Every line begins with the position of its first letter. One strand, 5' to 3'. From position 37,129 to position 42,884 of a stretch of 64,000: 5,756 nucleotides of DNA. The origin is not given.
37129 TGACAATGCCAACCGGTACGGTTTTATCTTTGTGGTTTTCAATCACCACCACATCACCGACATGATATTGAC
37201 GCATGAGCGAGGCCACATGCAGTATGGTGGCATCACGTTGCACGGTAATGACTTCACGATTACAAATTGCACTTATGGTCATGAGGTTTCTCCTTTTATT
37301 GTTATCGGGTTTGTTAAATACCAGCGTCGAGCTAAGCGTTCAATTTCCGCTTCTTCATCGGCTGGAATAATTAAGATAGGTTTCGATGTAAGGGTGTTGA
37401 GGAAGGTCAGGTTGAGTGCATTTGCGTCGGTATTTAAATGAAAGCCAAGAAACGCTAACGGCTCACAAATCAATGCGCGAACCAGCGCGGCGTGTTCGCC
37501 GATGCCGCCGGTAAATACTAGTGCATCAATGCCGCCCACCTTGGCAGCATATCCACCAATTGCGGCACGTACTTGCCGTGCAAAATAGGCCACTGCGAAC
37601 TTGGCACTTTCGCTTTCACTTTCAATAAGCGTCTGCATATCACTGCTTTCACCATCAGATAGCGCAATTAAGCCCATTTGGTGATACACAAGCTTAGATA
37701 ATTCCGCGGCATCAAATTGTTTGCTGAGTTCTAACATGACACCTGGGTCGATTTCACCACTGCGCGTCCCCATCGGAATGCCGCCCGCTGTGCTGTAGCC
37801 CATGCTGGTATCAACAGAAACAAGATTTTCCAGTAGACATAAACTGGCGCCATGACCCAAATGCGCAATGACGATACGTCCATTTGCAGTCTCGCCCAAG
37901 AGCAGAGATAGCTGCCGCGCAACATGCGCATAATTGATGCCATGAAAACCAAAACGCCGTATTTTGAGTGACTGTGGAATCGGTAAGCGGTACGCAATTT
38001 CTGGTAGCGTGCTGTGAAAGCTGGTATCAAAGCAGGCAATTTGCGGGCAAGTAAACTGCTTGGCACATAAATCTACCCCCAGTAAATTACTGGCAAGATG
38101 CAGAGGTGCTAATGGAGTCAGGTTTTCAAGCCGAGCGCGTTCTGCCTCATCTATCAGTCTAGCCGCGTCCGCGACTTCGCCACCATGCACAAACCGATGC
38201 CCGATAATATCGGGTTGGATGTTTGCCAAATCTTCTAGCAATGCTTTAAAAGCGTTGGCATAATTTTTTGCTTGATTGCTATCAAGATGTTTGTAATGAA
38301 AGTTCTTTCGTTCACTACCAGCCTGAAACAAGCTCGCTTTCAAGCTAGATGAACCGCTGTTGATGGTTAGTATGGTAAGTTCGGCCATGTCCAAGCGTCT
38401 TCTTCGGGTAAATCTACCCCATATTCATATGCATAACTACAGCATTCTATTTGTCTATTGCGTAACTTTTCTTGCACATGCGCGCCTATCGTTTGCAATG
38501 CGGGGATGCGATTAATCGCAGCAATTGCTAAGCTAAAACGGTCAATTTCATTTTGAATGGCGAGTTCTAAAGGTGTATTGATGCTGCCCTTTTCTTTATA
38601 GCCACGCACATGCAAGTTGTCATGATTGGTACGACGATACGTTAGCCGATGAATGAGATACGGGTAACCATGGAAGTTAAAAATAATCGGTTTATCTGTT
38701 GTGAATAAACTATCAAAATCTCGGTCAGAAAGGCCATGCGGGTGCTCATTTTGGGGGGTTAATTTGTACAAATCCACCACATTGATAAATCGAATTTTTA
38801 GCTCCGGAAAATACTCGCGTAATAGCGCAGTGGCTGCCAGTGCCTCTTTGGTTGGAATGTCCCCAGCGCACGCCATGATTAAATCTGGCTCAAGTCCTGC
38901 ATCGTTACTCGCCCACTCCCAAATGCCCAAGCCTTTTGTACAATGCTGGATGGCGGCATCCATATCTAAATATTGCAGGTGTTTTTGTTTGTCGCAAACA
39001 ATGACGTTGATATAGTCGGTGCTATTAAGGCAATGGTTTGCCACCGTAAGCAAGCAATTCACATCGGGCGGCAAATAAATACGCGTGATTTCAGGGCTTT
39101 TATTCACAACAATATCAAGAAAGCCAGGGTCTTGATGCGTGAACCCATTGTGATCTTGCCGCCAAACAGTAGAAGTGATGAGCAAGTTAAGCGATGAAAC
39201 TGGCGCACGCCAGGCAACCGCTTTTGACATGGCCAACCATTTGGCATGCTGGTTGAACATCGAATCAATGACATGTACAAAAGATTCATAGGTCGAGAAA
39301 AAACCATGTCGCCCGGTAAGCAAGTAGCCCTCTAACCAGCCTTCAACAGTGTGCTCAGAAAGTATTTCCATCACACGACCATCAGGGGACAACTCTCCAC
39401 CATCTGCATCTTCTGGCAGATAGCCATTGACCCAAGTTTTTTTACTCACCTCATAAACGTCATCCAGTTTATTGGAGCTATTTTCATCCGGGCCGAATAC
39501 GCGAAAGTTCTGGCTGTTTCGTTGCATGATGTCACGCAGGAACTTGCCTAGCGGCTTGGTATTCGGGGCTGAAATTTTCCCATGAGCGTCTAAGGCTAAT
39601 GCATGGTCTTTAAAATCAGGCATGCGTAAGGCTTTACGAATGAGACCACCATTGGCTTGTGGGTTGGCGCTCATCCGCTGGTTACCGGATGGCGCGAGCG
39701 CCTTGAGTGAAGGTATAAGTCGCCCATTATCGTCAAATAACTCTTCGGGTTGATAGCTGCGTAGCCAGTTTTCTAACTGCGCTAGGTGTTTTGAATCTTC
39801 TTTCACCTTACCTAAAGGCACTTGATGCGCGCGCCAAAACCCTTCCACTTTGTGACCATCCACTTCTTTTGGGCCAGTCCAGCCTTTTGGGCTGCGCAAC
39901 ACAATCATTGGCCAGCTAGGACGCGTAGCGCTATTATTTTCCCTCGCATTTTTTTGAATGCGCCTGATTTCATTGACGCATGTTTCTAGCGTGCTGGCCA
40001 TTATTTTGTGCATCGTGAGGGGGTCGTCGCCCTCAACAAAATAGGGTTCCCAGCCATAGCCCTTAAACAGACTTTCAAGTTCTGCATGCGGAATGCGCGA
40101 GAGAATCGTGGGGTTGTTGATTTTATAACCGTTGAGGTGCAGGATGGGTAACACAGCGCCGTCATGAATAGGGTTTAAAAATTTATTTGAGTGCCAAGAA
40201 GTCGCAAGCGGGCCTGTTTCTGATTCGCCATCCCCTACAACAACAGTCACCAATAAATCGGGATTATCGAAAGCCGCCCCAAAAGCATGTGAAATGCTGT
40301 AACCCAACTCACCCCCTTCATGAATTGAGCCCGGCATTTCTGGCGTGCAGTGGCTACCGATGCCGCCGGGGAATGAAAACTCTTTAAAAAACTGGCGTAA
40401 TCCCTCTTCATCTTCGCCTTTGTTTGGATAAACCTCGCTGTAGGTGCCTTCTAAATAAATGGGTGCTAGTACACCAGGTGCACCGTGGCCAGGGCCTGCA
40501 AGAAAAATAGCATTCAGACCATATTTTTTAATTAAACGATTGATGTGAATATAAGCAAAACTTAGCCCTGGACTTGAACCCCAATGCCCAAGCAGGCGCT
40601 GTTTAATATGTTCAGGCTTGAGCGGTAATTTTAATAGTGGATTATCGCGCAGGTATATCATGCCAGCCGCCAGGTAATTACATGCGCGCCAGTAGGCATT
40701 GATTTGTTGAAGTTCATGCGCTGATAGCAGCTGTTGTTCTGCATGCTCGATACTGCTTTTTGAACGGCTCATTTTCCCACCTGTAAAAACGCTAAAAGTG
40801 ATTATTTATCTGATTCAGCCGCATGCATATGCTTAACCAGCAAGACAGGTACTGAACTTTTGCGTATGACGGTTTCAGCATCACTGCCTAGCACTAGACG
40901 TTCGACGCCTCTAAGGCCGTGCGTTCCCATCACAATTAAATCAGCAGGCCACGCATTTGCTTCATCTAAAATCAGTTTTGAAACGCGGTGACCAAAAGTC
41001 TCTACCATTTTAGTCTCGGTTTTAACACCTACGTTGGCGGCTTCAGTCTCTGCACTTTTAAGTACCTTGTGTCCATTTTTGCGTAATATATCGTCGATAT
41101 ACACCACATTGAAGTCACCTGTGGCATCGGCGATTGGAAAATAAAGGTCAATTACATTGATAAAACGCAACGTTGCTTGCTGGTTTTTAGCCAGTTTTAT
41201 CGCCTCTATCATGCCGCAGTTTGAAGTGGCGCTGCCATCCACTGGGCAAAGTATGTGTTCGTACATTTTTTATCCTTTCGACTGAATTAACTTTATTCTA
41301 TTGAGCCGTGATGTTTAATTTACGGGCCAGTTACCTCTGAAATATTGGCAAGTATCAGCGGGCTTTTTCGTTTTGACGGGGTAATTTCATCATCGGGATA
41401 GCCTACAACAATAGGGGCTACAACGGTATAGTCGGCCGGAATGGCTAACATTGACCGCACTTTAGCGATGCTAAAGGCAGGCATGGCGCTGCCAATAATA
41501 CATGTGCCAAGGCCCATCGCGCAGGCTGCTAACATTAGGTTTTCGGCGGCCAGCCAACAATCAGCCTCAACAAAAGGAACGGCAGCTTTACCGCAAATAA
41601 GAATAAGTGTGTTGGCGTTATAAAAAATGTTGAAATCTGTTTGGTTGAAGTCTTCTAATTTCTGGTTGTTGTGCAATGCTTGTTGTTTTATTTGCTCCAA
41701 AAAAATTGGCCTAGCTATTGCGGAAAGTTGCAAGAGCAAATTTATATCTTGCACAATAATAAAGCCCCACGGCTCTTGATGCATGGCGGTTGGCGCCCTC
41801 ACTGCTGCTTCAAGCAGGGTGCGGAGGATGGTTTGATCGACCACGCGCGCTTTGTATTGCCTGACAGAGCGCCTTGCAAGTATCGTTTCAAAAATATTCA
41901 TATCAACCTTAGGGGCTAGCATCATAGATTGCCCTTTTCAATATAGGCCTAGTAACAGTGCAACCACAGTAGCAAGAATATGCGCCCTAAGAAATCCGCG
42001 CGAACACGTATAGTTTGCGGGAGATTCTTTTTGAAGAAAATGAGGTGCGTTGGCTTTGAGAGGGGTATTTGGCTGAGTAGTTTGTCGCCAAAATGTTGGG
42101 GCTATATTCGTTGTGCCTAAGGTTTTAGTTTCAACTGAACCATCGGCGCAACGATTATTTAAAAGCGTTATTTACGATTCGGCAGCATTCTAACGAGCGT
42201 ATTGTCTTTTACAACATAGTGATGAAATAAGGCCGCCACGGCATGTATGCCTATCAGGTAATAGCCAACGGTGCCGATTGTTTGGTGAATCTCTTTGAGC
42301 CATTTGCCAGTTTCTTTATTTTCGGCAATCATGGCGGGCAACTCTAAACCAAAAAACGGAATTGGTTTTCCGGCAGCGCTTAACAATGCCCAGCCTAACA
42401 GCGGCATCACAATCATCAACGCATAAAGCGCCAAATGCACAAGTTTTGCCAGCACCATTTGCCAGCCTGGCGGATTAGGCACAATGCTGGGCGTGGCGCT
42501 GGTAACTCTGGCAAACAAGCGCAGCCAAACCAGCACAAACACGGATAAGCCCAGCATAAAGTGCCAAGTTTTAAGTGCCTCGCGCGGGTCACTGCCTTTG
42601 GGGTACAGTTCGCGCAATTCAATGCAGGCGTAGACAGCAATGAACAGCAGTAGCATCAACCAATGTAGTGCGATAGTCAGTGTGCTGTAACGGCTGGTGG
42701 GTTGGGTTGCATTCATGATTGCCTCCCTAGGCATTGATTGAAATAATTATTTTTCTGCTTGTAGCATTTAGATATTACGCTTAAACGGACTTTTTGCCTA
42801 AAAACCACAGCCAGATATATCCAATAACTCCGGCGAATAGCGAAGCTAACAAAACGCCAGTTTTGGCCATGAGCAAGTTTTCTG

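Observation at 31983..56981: Compact 25-kb FixLJ-centred locus with the gene content of a hypoxia/dormancy regulon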

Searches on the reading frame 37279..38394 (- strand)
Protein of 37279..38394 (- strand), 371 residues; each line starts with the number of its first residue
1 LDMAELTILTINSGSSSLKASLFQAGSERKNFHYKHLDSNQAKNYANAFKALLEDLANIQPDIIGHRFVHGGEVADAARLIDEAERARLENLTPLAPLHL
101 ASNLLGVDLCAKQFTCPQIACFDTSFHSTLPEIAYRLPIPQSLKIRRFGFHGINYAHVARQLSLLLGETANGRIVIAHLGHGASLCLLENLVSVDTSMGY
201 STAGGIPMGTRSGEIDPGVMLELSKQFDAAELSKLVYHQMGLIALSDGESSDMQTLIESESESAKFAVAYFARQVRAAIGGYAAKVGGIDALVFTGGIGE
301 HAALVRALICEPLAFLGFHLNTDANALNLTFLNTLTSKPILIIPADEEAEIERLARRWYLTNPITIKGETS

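Call 3: search_protein_families(library=pfam, proteins=[window:37279-38394:-])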
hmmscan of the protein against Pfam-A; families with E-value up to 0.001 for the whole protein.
window:37279-38394:- (371 aa): 1 family
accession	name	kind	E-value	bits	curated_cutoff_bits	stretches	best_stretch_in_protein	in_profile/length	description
PF00871.23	Acetate_kinase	-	1.4e-76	258.1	22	1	46-351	61-390/392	Acetokinase family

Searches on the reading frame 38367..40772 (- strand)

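Call 3: search_protein_families(library=pfam, proteins=[window:38367-40772:-])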
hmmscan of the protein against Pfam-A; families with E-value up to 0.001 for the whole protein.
window:38367-40772:- (801 aa): 3 families
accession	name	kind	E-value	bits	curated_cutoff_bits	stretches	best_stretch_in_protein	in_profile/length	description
PF09364.15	XFP_N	-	3.3e-181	602.4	23.7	1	17-377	3-363/364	XFP N-terminal domain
PF09363.15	XFP_C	-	1.6e-89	299.1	23.4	1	595-796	1-202/202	XFP C-terminal domain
PF03894.20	XFP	-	4.8e-84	280.9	22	1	407-584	2-177/177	D-xylulose 5-phosphate/D-fructose 6-phosphate phosphoketolase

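Call 60: search_protein_families(library=ncbifam, proteins=[window:38367-40772:-], max_evalue=0.00001)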
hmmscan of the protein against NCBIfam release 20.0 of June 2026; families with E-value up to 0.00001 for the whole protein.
window:38367-40772:- (801 aa): 6 families
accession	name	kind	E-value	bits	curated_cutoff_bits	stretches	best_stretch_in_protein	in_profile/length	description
NF003617.0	PRK05261.1-2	subfamily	0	1527.7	1143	1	10-797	9-796/797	phosphoketolase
NF003619.0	PRK05261.1-4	subfamily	0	1322.9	962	1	7-798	5-796/799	phosphoketolase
NF003621.0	PRK05261.1-6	subfamily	0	1268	1295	1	10-798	4-793/801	phosphoketolase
NF003618.0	PRK05261.1-3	subfamily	0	1021.3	1199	1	17-799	7-788/789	phosphoketolase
NF003620.0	PRK05261.1-5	equivalog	1.1e-276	920.2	1518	1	16-798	17-805/825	phosphoketolase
NF003616.0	PRK05261.1-1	subfamily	2e-223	744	777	1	18-796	4-786/788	phosphoketolase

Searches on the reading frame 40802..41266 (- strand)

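Call 3: search_protein_families(library=pfam, proteins=[window:40802-41266:-])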
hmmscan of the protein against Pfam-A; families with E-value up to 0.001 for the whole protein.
window:40802-41266:- (154 aa): 1 family
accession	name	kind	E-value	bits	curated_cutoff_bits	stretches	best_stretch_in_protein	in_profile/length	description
PF00582.32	Usp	-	2.9e-27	96.4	24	1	1-145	1-141/141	Universal stress protein family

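Call 60: search_protein_families(library=ncbifam, proteins=[window:40802-41266:-], max_evalue=0.00001)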
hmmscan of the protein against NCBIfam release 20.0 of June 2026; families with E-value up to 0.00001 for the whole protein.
window:40802-41266:- (154 aa): 1 family
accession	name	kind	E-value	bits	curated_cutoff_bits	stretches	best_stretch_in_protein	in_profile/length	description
NF008380.0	PRK11175.1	equivalog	9.1e-07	28.1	227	1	1-149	3-150/313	universal stress protein UspE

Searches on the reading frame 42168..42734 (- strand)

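Call 4: search_protein_families(library=pfam, proteins=[window:42168-42734:-])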
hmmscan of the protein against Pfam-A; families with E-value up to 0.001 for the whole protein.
window:42168-42734:- (188 aa): 1 family
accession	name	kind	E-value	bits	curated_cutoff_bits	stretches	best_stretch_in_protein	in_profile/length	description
PF01292.26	Ni_hydr_CYTB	-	3.1e-30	105.7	30.1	1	15-185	1-178/179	Prokaryotic cytochrome b561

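Call 60: search_protein_families(library=ncbifam, proteins=[window:42168-42734:-], max_evalue=0.00001)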
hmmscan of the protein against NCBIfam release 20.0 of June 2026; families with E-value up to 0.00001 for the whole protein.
window:42168-42734:- (188 aa): 1 family
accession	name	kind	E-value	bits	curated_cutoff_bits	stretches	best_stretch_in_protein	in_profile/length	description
NF008566.0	PRK11513.1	equivalog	5.5e-45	153.3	170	1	14-187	3-174/176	cytochrome b561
